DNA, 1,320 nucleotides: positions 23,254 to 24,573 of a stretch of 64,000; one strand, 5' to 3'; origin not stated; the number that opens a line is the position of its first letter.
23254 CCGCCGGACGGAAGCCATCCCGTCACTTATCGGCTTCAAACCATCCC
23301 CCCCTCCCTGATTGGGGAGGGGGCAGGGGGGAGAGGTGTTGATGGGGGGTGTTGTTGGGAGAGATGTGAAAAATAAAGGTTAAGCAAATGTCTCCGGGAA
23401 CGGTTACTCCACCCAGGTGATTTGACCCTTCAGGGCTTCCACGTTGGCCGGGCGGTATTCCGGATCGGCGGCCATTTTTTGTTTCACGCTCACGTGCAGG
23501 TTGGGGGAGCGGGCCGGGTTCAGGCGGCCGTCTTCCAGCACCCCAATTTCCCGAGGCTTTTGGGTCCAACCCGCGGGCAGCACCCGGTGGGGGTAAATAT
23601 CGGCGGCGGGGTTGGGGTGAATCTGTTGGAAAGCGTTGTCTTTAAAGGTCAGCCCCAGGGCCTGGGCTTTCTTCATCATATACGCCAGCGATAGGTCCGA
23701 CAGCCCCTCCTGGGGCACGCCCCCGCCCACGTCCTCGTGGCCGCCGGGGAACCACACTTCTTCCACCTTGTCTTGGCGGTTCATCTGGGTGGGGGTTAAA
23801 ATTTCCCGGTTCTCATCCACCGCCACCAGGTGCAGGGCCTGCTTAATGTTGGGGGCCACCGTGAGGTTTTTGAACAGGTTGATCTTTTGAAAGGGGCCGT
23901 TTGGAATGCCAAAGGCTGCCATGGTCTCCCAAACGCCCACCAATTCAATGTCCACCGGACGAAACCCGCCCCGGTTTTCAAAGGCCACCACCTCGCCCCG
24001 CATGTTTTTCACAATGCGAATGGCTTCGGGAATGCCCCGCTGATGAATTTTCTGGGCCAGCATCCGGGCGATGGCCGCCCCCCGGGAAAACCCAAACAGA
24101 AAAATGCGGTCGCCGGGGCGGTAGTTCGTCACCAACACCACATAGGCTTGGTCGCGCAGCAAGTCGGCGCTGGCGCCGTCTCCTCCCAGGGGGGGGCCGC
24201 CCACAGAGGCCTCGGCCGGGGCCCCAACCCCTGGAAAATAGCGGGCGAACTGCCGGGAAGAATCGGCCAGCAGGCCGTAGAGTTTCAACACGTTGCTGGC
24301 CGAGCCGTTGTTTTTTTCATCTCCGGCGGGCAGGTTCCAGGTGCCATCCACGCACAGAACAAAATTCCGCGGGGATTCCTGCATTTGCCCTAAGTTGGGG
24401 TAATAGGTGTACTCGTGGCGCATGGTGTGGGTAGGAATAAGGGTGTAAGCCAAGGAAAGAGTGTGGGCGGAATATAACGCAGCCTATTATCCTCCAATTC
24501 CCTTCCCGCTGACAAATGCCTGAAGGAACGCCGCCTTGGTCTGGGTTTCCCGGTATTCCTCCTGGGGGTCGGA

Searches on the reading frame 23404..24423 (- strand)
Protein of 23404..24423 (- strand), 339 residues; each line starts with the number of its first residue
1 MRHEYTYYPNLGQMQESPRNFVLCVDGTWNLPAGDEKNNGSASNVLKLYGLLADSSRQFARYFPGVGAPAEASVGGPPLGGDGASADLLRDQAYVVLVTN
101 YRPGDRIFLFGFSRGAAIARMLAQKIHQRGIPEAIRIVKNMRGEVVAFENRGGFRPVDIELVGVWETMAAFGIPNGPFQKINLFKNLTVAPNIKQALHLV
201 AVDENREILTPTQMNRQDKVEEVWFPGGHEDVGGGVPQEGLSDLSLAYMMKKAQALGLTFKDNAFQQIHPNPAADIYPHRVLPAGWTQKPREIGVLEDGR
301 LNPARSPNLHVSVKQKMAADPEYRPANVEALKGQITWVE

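Call 87: search_protein_families(library=pfam, proteins=[window:23404-24423:-], max_evalue=0.00001)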
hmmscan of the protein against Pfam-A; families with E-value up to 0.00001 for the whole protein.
window:23404-24423:- (339 aa): 1 family
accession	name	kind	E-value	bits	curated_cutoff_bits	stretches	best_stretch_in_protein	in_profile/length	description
PF09994.14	T6SS_Tle1-like_cat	-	2.2e-48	165.5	27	2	19-131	1-122/287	T6SS, Phospholipase effector Tle1-like, catalytic domain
